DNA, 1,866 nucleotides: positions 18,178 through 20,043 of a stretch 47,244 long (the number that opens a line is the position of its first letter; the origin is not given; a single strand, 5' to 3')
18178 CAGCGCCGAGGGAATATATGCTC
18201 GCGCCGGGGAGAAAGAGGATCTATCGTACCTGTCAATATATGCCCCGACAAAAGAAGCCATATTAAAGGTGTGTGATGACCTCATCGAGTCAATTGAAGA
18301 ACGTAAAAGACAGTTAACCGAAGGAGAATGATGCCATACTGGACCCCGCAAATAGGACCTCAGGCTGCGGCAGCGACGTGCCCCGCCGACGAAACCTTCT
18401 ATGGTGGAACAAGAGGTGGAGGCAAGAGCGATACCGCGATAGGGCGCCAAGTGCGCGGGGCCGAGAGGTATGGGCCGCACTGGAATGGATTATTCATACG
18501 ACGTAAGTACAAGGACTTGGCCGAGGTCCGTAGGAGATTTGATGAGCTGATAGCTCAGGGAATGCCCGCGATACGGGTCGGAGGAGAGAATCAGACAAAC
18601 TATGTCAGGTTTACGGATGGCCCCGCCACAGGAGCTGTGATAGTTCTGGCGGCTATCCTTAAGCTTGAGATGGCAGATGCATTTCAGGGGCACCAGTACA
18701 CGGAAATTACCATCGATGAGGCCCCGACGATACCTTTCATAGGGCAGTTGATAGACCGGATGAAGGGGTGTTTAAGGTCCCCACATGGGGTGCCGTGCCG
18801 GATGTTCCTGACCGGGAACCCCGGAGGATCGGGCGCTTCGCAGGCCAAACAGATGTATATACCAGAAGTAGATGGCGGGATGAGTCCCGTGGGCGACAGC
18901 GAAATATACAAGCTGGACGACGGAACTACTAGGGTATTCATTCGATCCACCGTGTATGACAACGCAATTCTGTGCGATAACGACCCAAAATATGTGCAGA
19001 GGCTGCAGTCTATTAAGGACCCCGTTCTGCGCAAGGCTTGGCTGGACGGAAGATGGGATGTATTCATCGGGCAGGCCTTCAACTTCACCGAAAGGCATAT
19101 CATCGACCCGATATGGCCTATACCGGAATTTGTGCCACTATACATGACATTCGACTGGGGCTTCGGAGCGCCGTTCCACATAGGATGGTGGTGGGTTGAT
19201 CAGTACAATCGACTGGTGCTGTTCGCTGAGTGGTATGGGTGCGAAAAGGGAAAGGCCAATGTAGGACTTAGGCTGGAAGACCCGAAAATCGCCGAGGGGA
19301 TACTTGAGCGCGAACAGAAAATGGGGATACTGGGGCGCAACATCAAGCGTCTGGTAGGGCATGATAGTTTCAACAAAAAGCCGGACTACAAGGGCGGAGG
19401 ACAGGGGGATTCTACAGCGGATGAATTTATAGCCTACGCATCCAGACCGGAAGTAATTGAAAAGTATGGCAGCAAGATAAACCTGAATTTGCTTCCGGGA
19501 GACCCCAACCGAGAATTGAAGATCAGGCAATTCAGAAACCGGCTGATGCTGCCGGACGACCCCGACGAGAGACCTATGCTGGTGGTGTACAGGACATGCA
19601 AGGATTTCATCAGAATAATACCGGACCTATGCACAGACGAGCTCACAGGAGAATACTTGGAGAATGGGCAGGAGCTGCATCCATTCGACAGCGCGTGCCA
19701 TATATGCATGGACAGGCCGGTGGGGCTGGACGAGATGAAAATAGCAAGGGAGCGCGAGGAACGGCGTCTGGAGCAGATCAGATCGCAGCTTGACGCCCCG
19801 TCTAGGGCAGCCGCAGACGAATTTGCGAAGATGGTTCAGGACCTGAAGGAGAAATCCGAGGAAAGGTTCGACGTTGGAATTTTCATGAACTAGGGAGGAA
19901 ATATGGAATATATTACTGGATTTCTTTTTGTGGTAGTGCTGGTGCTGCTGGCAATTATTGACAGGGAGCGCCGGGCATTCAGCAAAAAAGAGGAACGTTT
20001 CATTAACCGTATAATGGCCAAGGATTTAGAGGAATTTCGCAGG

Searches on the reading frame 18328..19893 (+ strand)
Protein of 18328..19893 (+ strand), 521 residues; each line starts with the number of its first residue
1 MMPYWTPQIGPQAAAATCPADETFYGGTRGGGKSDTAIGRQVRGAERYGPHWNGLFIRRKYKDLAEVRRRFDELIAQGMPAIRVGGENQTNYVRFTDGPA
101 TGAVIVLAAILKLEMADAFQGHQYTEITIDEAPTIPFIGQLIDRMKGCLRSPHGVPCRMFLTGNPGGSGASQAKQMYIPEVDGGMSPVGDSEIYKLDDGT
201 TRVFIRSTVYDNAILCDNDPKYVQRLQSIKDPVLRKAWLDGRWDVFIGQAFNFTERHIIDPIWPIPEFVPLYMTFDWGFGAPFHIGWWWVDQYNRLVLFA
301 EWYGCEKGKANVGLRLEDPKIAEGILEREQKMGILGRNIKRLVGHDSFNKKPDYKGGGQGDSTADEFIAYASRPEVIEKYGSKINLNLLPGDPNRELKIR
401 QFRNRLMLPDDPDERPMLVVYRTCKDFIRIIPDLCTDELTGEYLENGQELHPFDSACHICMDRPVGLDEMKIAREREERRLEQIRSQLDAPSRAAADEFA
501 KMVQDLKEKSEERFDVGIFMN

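Call 9: search_protein_families(library=pfam, proteins=[window:18328-19893:+], max_evalue=0.01)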
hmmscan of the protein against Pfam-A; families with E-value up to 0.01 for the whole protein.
window:18328-19893:+ (521 aa): 1 family
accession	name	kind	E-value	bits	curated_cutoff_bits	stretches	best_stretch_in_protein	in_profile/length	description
PF08598.16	Sds3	-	0.0035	17.9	25.4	1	469-511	56-98/217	Sds3-like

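Call 12: search_dna_similar(query=window:18328-19893:+, collection=phages, mode=protein, max_rows=15)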
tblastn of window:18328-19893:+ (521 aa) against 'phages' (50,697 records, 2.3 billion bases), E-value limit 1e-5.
Records with a match: 632; places in all: 633; records where one place covers at least 80% of the query: 546.
Best place of each record, by identity: <60% 632.
By first word of the organism name: Pseudomonas 160; Arthrobacter 72; Escherichia 58; Salmonella 50; Xanthomonas 38; Stenotrophomonas 37; Achromobacter 29; Vibrio 24; Acinetobacter 24; Roseobacter 12; and 39 more.
By host as written in the record: Pseudomonas aeruginosa 58; Arthrobacter sp. ATCC 21022 54; - 51; Pseudomonas aeruginosa PAO1 32; Escherichia coli 23; Stenotrophomonas maltophilia 18; Salmonella enterica subsp. enterica serovar Enteritidis PT1 14; Achromobacter sp. 12; and 171 more.
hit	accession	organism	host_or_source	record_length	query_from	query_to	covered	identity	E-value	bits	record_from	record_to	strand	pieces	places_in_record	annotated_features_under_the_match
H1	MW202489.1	Bacteriophage sp.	Manatee Spring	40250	5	464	88%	32.5%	3e-55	206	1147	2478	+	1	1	large subunit terminase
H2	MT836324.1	Bacteriophage sp.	human fecal samples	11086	5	465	88%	31.5%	7e-42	166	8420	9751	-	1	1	record has no annotation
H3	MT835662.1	Bacteriophage sp.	human fecal samples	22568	5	466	89%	31.3%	2e-40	162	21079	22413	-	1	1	record has no annotation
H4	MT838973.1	Bacteriophage sp.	human fecal samples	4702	5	469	89%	31.0%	3e-42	167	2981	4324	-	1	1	record has no annotation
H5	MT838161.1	Bacteriophage sp.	human fecal samples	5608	5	473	90%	30.7%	1e-40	162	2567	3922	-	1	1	record has no annotation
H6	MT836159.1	Bacteriophage sp.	human fecal samples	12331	5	466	89%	30.8%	2e-41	165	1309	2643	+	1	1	record has no annotation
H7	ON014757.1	Pseudanabaena phage Pam5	Pseudanabaena sp.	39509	5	464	88%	30.9%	2e-54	203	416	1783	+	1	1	terminase large subunit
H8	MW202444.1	Bacteriophage sp.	Manatee Spring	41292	7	454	86%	31.2%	1e-39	159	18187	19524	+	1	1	large subunit terminase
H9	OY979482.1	Klebsiella phage vB_Ko_K4PH164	-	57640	5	465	88%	30.1%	3e-43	170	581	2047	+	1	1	terminase large subunit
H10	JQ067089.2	Pseudomonas phage PaMx28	Pseudomonas aeruginosa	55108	5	456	87%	30.2%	5e-40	160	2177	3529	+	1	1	terL: putative terminase large subunit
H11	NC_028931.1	Pseudomonas phage PaMx28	Pseudomonas aeruginosa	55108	5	456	87%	30.2%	5e-40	160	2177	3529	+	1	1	terL: terminase large subunit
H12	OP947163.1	Rhodobacteraceae phage LS06-2018-MD07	-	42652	5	462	88%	29.8%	1e-37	154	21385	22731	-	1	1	terminase large subunit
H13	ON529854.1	Janthinobacterium phage vB_JliS-Donnerlittchen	Janthinobacterium lividum EIF1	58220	2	456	87%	29.9%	9e-42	166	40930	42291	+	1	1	terminase large subunit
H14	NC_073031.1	Janthinobacterium phage vB_JliS-Donnerlittchen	Janthinobacterium lividum EIF1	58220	2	456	87%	29.9%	9e-42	166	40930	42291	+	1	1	terminase large subunit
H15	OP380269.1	Pseudomonas phage phiH1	Pseudomonas aeruginosa PA14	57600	5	456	87%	30.0%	4e-40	161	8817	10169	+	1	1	terminase large subunit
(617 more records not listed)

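Call 40: find_related_loci(query=window:18328-19893:+, collection=viral_contigs, flank=10000)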
Query window:18328-19893:+ (521 aa) in viral_contigs; peptide patterns used: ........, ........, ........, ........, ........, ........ (x = any residue, [..] = any of these).
52 stretches matched a pattern; 48 encode a relative of the query (tblastn E <= 1e-3); 48 distinct loci.
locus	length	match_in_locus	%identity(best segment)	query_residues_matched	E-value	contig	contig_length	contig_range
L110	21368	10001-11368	56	1-484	3e-174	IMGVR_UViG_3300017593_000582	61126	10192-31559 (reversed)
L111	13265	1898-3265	56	1-484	4e-174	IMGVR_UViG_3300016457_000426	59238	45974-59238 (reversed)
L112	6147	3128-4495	56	1-484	6e-176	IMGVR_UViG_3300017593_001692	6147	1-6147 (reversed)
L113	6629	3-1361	56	4-484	5e-175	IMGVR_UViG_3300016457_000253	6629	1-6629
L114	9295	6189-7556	56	1-484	9e-174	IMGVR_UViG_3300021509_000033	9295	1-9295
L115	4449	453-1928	54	1-512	1e-177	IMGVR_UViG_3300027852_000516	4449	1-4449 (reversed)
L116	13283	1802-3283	52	1-514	3e-170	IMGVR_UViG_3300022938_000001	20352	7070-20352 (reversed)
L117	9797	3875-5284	54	33-513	3e-164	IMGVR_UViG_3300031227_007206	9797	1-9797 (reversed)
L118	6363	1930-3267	56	5-469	8e-165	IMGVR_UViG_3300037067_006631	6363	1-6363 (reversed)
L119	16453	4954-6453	50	5-520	1e-157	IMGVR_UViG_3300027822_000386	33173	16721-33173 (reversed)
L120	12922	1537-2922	37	5-491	3e-82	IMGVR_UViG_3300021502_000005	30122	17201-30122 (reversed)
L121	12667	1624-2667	41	113-484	2e-78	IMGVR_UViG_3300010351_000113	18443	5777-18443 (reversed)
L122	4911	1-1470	34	6-519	3e-77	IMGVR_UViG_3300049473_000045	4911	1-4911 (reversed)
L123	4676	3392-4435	41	113-484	4e-77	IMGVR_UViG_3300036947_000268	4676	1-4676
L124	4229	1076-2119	41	113-484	3e-77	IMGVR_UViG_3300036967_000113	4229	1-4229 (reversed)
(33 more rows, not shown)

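Call 41: find_related_loci(query=window:18328-19893:+, collection=metagenome_contigs, flank=10000)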
Query window:18328-19893:+ (521 aa) in metagenome_contigs; peptide patterns used: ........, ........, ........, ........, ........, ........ (x = any residue, [..] = any of these).
139 stretches matched a pattern; 57 encode a relative of the query (tblastn E <= 1e-3); 57 distinct loci.
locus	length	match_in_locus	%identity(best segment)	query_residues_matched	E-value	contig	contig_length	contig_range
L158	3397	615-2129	63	4-506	0e+0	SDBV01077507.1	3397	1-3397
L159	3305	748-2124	58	1-484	0e+0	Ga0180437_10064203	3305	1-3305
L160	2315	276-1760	55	4-508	0e+0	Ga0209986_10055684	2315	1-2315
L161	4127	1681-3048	56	1-484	2e-180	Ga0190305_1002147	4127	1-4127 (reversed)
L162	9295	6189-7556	56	1-484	6e-174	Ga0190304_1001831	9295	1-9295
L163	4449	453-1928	54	1-512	7e-178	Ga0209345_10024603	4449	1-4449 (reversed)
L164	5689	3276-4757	52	1-514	7e-174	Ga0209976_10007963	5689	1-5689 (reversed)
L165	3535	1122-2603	52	1-514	1e-179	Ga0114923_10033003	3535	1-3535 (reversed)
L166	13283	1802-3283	52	1-514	2e-170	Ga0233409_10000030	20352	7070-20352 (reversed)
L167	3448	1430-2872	53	1-502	1e-177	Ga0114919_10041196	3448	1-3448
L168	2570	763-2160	56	1-478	8e-179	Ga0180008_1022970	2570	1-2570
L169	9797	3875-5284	54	33-513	2e-164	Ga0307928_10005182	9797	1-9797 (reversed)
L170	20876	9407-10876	51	2-511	1e-163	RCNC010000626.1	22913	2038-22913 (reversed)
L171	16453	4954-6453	50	5-520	8e-158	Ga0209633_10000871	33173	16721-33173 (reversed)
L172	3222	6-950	60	194-506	2e-127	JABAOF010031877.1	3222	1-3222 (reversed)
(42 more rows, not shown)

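Call 84: find_homologous_proteins(query=window:18328-19893:+, max_evalue=1e-60)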
Query window:18328-19893:+ (521 aa): 610 proteins with E <= 1e-60 among 8000 candidates; the best 120 are listed.
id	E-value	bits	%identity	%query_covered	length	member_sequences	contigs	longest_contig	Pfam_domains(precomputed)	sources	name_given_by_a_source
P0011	0.0e+0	1234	100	100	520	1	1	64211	-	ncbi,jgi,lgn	-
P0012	0.0e+0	1020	81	100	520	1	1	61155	-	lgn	-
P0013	1.4e-228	778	66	97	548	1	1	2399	-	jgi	jgi:hypothetical protein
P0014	3.2e-226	770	65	99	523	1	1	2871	-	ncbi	-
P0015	8.0e-225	766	65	98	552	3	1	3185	-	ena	-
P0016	1.3e-222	758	64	98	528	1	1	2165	-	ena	-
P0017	4.5e-222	756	63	99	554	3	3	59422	-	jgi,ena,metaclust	metaclust:\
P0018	2.6e-218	744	62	98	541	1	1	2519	-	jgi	-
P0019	6.8e-218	743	63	97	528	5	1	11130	-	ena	-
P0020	2.4e-216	738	61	98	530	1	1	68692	-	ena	-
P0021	4.2e-214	730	66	91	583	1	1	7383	-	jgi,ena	-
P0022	7.1e-214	729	62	97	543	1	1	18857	-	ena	-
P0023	1.9e-212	725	62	97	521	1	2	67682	-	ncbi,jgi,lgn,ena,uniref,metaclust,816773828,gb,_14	ncbi:hypothetical protein LCGC14_0614610 [marine sediment metagenome]|uniref:Phage terminase large s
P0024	2.4e-212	724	63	93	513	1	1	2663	-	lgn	-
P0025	2.1e-211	721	62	98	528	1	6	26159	-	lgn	-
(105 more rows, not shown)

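Call 85: find_encoding_contigs(protein=P0012, flank=10000, max_places=2)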
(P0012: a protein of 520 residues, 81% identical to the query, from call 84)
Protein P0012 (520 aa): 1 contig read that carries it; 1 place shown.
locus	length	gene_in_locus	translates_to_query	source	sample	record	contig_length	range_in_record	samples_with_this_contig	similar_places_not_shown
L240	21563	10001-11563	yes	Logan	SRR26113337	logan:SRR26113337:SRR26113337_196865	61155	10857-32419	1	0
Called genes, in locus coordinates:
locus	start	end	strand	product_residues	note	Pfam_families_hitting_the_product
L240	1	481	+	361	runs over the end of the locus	PF00709:Adenylsucc_synt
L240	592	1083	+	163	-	PF18909:dGTP_diPhyd_N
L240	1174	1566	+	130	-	-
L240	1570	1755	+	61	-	-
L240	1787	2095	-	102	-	-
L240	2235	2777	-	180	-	-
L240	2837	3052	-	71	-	-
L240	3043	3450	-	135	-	-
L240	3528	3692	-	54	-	-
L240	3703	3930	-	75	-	-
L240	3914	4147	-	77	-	-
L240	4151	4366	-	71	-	-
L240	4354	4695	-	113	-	-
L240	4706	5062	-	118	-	-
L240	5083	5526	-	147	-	-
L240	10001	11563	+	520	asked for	-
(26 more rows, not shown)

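Call 89: find_encoding_contigs(protein=P0017, flank=10000, max_places=1)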
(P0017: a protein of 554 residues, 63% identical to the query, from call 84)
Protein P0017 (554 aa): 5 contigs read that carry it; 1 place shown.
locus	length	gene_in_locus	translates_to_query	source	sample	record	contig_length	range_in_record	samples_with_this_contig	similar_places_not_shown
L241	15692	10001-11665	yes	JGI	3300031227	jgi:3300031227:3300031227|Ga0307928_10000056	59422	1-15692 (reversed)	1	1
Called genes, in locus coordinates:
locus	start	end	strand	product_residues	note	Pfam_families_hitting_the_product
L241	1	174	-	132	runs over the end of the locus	-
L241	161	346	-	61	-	-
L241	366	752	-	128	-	-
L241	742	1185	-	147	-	-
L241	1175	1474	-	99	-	-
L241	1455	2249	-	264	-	-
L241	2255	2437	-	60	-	-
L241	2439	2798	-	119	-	-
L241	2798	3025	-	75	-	-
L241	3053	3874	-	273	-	-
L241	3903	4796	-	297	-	-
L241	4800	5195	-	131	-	-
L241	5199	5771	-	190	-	-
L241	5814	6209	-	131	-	-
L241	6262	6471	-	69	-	-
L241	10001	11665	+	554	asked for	-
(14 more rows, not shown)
